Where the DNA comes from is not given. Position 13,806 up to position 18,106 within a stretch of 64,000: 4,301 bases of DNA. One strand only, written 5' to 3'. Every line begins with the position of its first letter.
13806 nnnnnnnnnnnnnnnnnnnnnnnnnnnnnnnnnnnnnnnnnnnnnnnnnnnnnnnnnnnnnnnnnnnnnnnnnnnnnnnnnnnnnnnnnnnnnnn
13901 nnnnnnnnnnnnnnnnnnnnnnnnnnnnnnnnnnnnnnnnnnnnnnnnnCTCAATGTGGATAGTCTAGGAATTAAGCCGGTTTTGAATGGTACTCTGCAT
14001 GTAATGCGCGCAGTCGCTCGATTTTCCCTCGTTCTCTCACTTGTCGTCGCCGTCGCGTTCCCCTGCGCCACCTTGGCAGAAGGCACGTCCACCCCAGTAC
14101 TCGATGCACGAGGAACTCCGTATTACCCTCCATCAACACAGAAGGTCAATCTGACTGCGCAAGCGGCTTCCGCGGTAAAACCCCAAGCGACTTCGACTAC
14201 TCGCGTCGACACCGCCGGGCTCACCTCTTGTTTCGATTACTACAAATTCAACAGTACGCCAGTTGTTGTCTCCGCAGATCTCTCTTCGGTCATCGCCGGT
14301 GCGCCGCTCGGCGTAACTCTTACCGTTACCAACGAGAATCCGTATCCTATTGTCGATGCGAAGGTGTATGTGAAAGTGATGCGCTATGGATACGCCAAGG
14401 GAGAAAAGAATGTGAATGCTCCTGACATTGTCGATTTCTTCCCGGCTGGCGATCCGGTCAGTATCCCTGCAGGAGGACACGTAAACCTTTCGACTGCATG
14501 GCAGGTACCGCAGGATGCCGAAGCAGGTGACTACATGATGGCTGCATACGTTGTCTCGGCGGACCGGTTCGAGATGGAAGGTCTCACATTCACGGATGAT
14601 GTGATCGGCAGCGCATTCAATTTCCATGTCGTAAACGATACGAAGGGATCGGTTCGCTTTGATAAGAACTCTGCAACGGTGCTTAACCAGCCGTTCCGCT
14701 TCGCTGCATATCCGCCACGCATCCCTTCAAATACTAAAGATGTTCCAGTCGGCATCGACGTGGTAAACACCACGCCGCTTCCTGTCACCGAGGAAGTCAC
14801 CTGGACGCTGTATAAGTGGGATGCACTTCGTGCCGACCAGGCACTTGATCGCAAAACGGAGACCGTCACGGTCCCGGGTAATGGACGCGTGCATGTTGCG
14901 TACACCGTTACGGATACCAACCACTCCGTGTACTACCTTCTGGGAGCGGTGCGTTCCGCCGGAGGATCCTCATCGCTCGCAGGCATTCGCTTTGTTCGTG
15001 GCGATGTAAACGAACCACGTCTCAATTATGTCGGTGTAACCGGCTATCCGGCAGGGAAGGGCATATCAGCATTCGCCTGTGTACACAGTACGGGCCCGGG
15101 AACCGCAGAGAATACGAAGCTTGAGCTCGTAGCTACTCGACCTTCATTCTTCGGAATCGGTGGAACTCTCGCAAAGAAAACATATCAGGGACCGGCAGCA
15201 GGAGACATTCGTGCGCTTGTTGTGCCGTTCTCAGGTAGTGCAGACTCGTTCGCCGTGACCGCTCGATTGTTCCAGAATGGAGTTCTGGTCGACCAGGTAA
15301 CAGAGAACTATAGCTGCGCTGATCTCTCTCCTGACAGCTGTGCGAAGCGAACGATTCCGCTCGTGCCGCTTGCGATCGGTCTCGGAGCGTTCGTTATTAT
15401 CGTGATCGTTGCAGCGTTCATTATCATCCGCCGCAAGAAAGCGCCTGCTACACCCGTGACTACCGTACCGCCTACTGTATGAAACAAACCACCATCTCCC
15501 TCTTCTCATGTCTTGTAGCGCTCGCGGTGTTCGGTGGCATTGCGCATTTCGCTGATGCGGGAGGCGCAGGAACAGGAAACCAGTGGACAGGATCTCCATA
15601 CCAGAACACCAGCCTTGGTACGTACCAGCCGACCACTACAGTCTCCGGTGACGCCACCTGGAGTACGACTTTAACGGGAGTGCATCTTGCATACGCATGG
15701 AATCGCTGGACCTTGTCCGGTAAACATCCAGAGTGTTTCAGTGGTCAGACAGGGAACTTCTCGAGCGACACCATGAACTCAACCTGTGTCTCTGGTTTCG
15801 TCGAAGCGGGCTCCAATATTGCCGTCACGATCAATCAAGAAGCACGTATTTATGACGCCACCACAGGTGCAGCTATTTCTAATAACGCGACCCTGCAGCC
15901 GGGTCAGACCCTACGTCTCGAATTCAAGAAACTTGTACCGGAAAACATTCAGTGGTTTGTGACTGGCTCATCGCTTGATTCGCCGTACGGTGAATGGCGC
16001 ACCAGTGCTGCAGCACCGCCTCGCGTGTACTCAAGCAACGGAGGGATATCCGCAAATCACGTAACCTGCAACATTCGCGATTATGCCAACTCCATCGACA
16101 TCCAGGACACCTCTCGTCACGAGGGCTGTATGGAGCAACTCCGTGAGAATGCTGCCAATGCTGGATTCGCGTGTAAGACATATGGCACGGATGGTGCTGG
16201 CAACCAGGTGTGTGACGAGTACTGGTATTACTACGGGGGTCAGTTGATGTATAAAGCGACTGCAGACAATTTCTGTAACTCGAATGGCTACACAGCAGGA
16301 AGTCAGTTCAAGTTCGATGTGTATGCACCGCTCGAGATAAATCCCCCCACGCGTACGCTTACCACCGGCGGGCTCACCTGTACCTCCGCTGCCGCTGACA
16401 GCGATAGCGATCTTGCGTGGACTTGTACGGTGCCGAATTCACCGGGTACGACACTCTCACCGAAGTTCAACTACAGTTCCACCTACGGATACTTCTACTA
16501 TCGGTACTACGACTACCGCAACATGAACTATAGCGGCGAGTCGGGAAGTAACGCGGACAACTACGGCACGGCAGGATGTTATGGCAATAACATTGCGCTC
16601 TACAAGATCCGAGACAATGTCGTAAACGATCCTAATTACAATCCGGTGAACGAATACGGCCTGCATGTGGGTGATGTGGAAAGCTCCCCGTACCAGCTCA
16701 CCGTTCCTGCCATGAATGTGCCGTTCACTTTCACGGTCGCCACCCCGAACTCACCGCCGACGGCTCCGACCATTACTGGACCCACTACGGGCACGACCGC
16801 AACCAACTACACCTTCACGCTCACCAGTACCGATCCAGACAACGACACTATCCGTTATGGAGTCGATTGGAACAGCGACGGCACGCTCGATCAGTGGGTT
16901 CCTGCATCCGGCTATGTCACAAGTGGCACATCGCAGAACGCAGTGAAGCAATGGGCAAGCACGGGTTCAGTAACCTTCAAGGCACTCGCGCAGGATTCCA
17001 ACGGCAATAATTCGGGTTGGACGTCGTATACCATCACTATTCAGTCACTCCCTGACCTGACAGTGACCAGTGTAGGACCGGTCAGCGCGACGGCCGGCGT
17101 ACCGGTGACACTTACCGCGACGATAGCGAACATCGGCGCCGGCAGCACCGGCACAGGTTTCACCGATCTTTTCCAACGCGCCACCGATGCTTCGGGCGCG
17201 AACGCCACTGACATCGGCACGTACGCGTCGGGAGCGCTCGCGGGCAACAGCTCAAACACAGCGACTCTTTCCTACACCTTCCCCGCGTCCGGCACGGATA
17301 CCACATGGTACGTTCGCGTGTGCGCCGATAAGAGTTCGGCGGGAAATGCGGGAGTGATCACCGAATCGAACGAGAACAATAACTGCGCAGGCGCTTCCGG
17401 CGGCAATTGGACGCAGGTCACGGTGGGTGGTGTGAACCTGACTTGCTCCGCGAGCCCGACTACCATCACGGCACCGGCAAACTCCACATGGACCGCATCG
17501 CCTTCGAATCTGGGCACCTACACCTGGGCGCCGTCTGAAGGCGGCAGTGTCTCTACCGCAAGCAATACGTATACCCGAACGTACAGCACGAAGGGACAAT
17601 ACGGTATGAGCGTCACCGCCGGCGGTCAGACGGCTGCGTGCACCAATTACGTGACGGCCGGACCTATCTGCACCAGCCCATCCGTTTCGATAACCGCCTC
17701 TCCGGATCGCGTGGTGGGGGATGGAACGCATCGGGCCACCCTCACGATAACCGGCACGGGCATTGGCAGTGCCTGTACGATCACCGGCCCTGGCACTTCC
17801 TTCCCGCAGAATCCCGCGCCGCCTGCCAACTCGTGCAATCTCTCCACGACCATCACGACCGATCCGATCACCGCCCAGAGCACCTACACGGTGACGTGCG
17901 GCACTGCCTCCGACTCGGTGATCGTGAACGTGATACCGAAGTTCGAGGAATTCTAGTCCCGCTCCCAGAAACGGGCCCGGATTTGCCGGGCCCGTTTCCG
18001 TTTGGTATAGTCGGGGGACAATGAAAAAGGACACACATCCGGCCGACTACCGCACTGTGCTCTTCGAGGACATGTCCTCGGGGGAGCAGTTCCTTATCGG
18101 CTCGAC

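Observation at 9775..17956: Five-gene surface operon: two CARDB-like paralogs with a conserved ...P.(Y/F)(K/E)EF C-terminus bracketing a membrane protein, an Lnt-like acyltransferase and a C-terminally anchored wall protein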

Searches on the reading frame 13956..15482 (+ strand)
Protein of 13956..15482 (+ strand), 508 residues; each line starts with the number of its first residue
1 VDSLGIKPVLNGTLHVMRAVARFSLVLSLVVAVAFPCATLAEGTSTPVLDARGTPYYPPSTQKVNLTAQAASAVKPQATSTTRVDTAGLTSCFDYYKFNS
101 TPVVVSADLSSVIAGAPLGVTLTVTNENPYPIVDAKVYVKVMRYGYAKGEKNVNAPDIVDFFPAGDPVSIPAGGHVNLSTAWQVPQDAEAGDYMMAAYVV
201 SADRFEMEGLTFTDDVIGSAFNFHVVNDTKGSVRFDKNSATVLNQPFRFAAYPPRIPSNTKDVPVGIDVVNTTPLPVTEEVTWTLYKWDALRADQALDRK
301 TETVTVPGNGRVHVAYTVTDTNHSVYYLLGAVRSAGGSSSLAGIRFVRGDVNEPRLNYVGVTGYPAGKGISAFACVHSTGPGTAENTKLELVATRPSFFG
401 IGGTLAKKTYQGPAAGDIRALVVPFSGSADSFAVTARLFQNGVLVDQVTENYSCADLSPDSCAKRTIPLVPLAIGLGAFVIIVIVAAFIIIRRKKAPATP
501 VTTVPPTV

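Call 3: search_protein_families(library=pfam, proteins=[window:13956-15482:+], max_evalue=0.1)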
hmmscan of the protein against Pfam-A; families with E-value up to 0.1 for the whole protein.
window:13956-15482:+ (508 aa): 1 family
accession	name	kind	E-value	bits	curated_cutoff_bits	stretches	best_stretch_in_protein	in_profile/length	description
PF17786.7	Mannosidase_ig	-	0.07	14.1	23.4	0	268-315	6-49/91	Mannosidase Ig/CBM-like domain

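Call 4: search_protein_families(library=ncbifam, proteins=[window:13956-15482:+], max_evalue=0.1)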
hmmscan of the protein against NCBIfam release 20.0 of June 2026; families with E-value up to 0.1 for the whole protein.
window:13956-15482:+ (508 aa): 1 family
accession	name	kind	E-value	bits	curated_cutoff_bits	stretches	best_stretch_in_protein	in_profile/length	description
NF041738.1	GG_III-CTERM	domain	0.075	12.9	22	0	473-495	4-27/28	GGIII-like transmembrane region-containing protein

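Call 60: find_homologous_proteins(query=A6, max_evalue=0.001)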
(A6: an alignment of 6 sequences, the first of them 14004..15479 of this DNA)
Query A6 (6 sequences) (492 aa, profile of the alignment): 50 proteins with E <= 0.001 among 8000 candidates.
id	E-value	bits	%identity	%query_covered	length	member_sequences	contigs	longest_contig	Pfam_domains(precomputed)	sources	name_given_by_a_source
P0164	3.3e-232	789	100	100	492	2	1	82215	-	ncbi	ncbi:MAG: hypothetical protein ACM3TU_00265 [Bacillota bacterium]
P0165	3.5e-225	766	67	93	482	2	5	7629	-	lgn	-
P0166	4.1e-224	762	76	80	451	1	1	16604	-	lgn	-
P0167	2.6e-205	700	63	98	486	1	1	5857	-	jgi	jgi:hypothetical protein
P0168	1.7e-201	688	69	98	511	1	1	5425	-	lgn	-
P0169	7.7e-191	653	57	93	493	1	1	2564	-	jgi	-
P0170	3.1e-182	624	75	78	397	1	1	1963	-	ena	-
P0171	7.2e-158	544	62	76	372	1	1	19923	-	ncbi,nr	ncbi:MAG TPA: hypothetical protein VFY28_00260, partial [Candidatus Paceibacterota bacterium]|nr:hyp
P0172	9.7e-152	524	47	84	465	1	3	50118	-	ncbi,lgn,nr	ncbi:MAG: hypothetical protein KGI73_01735 [Patescibacteria group bacterium]|nr:hypothetical protein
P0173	4.7e-151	522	43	85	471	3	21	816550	-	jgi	jgi:hypothetical protein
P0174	5.4e-151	521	41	98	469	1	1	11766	-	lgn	-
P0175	1.6e-149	517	44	86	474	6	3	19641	-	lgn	-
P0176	4.4e-149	515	45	86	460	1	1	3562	-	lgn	-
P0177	1.2e-143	497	45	83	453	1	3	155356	PF07705.18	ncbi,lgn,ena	-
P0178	1.5e-142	494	45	85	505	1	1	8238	-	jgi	jgi:hypothetical protein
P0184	1.4e-100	355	38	76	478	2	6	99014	-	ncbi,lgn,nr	ncbi:hypothetical protein HYW60_03015 [Candidatus Kaiserbacteria bacterium]|nr:hypothetical protein 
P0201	7.8e-92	326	34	87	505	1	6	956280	-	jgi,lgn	jgi:hypothetical protein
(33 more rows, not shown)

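Call 61: find_encoding_contigs(protein=P0173, flank=10000, max_places=1)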
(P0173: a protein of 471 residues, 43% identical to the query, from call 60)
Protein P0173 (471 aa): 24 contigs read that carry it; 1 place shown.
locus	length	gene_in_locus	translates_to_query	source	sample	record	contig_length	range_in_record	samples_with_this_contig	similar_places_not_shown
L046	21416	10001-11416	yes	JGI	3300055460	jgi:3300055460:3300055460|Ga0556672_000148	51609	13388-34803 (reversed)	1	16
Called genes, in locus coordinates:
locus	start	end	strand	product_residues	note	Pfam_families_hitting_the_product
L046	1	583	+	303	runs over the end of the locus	PF13292:DXP_synthase_N (weak), PF00456:Transketolase_N, PF00676:E1_dh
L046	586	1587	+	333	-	PF02779:Transket_pyr, PF22613:Transketolase_C_1 (faint), PF02780:Transketolase_C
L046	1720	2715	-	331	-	PF00294:PfkB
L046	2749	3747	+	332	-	PF00274:Glycolytic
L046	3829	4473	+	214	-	PF01386:Ribosomal_L25p, PF14693:Ribosomal_TL5_C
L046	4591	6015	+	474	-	-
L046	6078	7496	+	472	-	-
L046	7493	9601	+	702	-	-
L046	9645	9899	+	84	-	PF01197:Ribosomal_L31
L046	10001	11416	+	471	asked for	-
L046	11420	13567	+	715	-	-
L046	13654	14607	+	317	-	PF03462:PCRF, PF00472:RF-1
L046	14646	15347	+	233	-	PF00318:Ribosomal_S2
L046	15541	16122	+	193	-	PF25025:EF-Ts_N (weak), PF00889:EF_TS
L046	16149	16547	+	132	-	-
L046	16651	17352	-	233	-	-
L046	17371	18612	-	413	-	PF13506:Glyco_transf_21, PF03142:Chitin_synth_2 (faint), PF00535:Glycos_transf_2, PF10111:Glyco_tranf_2_2, PF13641:Glyco_tranf_2_3, PF13632:Glyco_trans_2_3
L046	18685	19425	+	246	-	PF01409:tRNA-synt_2d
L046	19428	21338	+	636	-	PF03483:B3_4, PF03484:B5, PF17759:tRNA_synthFbeta (weak), PF03147:FDX-ACB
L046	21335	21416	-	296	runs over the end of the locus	PF02557:VanY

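Call 62: find_encoding_contigs(protein=P0184, flank=10000, max_places=1)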
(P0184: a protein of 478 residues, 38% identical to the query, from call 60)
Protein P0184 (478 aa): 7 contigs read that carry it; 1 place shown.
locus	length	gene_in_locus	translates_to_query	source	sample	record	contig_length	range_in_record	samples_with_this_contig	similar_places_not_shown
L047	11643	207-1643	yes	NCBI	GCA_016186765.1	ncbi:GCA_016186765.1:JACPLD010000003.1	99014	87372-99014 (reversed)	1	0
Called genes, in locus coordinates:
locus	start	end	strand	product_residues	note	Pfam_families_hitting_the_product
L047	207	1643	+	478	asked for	-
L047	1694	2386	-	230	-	PF01797:Y1_Tnp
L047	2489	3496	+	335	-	PF00044:Gp_dh_N, PF02800:Gp_dh_C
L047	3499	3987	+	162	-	PF02502:LacAB_rpiB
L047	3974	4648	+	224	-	PF00834:Ribul_P_3_epim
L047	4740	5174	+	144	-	PF03479:PCC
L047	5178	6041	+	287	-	PF13292:DXP_synthase_N (weak), PF00456:Transketolase_N, PF00676:E1_dh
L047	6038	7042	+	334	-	PF02779:Transket_pyr, PF02780:Transketolase_C, PF22613:Transketolase_C_1 (weak)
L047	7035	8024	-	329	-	PF00294:PfkB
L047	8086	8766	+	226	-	PF01386:Ribosomal_L25p, PF14693:Ribosomal_TL5_C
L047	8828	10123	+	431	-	PF24161:CCDC39 (weak), PF13406:SLT_2 (faint)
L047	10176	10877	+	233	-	PF01797:Y1_Tnp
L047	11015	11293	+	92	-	PF01197:Ribosomal_L31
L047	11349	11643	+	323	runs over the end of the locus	PF03462:PCRF, PF00472:RF-1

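Call 63: find_encoding_contigs(protein=P0201, flank=10000, max_places=1)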
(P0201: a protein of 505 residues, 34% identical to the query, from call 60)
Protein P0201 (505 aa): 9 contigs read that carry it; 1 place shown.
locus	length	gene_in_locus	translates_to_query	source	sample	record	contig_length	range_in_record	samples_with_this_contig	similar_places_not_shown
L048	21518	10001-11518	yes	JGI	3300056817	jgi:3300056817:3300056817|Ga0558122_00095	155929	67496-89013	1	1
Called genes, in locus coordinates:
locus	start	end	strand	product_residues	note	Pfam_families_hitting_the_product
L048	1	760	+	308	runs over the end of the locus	-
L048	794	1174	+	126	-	PF06262:Zincin_1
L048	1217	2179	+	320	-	PF01699:Na_Ca_ex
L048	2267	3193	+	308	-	PF08239:SH3_3 (weak), PF03734:YkuD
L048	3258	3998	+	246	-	PF13529:Peptidase_C39_2, PF03412:Peptidase_C39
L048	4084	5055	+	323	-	PF00389:2-Hacid_dh, PF02826:2-Hacid_dh_C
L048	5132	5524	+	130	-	PF07883:Cupin_2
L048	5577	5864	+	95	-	-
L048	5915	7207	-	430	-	PF00270:DEAD, PF04851:ResIII, PF00271:Helicase_C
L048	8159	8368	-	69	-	PF13936:HTH_38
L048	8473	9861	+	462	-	PF02878:PGM_PMM_I, PF02879:PGM_PMM_II, PF02880:PGM_PMM_III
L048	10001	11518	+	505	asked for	-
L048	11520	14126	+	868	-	PF18911:PKD_4 (faint), PF22352:K319L-like_PKD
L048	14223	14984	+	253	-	PF08032:SpoU_sub_bind (weak), PF00588:SpoU_methylase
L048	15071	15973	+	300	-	PF13623:SurA_N_2, PF13624:SurA_N_3, PF09312:SurA_N (weak)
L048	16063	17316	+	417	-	PF03448:MgtE_N, PF01769:MgtE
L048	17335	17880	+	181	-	PF02643:DUF192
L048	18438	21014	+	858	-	PF13432:TPR_16 (faint), PF21033:RMD1-3 (faint), PF13428:TPR_14 (faint), PF00515:TPR_1 (faint), PF07719:TPR_2 (faint), PF12895:ANAPC3 (faint), PF13181:TPR_8 (faint), PF13414:TPR_11 (weak), +3 more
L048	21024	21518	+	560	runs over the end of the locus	PF03023:MurJ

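Call 77: predict_structure(alignment_id=A7)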
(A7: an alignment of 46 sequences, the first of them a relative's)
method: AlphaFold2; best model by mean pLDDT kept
length: 492 residues; sequences in the alignment: 46
mean_pLDDT: 86.9   pTM: 0.78
mean pLDDT of the five models: 86.9, 86.3, 85.6, 85.3, 84.4
residues with pLDDT >= 90: 354; 70-90: 58; 50-70: 33; < 50: 47
segments of 3 or more residues with pLDDT < 50: 19-62
pLDDT, mean of each block of 10 residues (from residue 1): 64 65 42 36 36 46 60 94 95 97 98 97 92 81 96 97 97 96 93 86 89 93 97 93 97 97 97 93 98 98 97 95 96 97 97 97 96 98 88 97 97 97 98 96 81 72 93 87 63 63
secondary structure, 60 per line:
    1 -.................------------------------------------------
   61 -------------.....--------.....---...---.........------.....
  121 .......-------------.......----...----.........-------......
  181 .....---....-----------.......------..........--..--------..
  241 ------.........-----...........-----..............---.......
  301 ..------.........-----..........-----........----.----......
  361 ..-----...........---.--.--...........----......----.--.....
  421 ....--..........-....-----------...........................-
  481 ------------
elements in order: H2-18 E87-91 E95-97 E101-109 E116-127 E141-147 E152-154 E159-167 E175-185 E189-192 E204-210 E217-226 E247-255 E261-271 E280-290 E294-302 E309-317 E323-332 E338-345 E355-362 E368-378 E388-398 E403-408 E416-424 E427-436 H438-441 H453-479

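Call 81: fold_search(model_id=the predicted structure, library=pdb)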
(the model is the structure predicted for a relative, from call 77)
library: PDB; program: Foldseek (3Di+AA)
matches with E <= 10: 1889; with E <= 0.001: 536
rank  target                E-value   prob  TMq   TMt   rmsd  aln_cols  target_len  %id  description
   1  4kkp_B                2.9e-10  1.00  0.26  0.43   8.6       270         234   14  Crystal structure of Vibrio cholerae RbmA (crystal form 2) (released 2013-05-22)
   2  9fx2                  5.7e-10  1.00  0.22  0.12  15.2       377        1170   12  Structure of methylamine activated CD109 (released 2025-03-19)
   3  7q62_A                7.7e-10  1.00  0.19  0.10  16.0       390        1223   14  Structure of TEV cleaved A2ML1 dimer (A2ML1-TT dimer) (released 2022-04-20)
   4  4be6_A                1.0e-09  1.00  0.27  0.45   8.4       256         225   13  V. cholera biofilm scaffolding protein RbmA (released 2013-12-18)
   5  7som_D                1.8e-09  1.00  0.15  0.06  21.8       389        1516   12  Ciliary C2 central pair apparatus isolated from Chlamydomonas reinhardtii (released 2022-04-13)
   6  9fx3_A                1.9e-09  1.00  0.22  0.11  15.7       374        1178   11  Structure of active human CD109 (released 2025-03-19)
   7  7ad7_B                2.1e-09  1.00  0.19  0.16  15.1       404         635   13  Crystal structure of human complement C5 in complex with the K8 bovine knob domain peptide. (released 2021-03-10)
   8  6rqj_B                2.6e-09  1.00  0.22  0.18  14.4       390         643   12  Structure of human complement C5 complexed with tick inhibitors OmCI, RaCI1 and CirpT1 (released 2020-01-08)
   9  6tav_C                2.7e-09  1.00  0.16  0.07  20.1       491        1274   10  Crystal structure of endopeptidase-induced alpha2-macroglobulin (released 2021-05-12)
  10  4kkp_A                3.2e-09  1.00  0.26  0.42   8.8       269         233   13  Crystal structure of Vibrio cholerae RbmA (crystal form 2) (released 2013-05-22)
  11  7ad6_B                3.2e-09  1.00  0.20  0.17  14.7       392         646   12  Crystal structure of human complement C5 in complex with the K92 bovine knob domain peptide. (released 2021-03-10)
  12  4kkq_B                4.1e-09  1.00  0.26  0.44   8.3       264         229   14  Crystal structure of Vibrio cholerae RbmA (crystal form 1) (released 2013-05-22)
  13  4be5_A                4.1e-09  1.00  0.26  0.45   8.3       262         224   13  V. cholera biofilm scaffolding protein RbmA (released 2013-12-18)
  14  4kkr_A                4.3e-09  1.00  0.27  0.46   8.0       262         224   13  Crystal structure of Vibrio cholerae RbmA (crystal form 3) (released 2013-05-22)
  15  8b0g_A                4.6e-09  1.00  0.18  0.10  15.8       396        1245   12  2C9, C5b9-CD59 structure (released 2023-02-22)
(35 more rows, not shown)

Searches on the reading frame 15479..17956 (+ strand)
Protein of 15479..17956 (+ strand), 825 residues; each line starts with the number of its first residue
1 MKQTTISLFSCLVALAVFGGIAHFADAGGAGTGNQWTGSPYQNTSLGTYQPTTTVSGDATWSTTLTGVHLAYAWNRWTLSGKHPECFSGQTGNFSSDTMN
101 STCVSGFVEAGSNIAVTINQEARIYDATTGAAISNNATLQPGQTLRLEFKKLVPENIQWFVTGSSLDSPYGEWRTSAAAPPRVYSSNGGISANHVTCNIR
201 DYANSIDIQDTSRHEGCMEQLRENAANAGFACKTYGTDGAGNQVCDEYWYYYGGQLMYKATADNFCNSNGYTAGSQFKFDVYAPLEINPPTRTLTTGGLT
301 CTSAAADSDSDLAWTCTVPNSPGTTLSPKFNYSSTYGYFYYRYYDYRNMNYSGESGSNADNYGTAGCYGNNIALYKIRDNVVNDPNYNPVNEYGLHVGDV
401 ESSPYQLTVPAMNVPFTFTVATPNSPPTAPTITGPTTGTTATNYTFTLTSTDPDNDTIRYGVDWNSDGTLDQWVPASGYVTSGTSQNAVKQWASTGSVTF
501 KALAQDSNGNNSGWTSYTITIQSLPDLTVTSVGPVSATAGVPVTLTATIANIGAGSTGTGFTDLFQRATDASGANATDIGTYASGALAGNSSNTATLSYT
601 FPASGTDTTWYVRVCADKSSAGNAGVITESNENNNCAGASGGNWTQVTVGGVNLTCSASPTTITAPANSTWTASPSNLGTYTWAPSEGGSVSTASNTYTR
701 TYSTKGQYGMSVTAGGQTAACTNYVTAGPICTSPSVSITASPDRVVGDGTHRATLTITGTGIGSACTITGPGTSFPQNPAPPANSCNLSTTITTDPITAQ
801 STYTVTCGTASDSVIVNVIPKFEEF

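Call 3: search_protein_families(library=pfam, proteins=[window:15479-17956:+], max_evalue=0.1)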
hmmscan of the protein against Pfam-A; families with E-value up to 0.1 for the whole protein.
window:15479-17956:+ (825 aa): 2 families
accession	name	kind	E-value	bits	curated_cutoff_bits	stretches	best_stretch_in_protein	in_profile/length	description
PF07705.17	CARDB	-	1.3e-09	38.6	22.7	1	525-637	2-99/101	CARDB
PF16074.10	PilW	-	0.0029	18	26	1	458-515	40-92/124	Type IV Pilus-assembly protein W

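Call 4: search_protein_families(library=ncbifam, proteins=[window:15479-17956:+], max_evalue=0.1)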
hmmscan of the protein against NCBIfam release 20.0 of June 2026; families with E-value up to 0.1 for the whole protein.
window:15479-17956:+ (825 aa): 0 families

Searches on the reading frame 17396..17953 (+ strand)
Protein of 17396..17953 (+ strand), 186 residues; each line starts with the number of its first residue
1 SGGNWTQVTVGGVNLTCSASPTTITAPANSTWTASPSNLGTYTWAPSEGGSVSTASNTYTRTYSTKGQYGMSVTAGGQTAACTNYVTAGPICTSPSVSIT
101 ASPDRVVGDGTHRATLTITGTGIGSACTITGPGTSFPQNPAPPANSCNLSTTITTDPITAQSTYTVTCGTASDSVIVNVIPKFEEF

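Call 37: find_homologous_proteins(query=window:17396-17953:+, max_evalue=0.001)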
Query window:17396-17953:+ (186 aa): 2 proteins with E <= 0.001 among 396 candidates.
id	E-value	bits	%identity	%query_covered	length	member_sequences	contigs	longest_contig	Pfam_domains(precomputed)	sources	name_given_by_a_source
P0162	3.2e-13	68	50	53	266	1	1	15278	-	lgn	-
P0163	1.2e-12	66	49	53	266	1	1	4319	-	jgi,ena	-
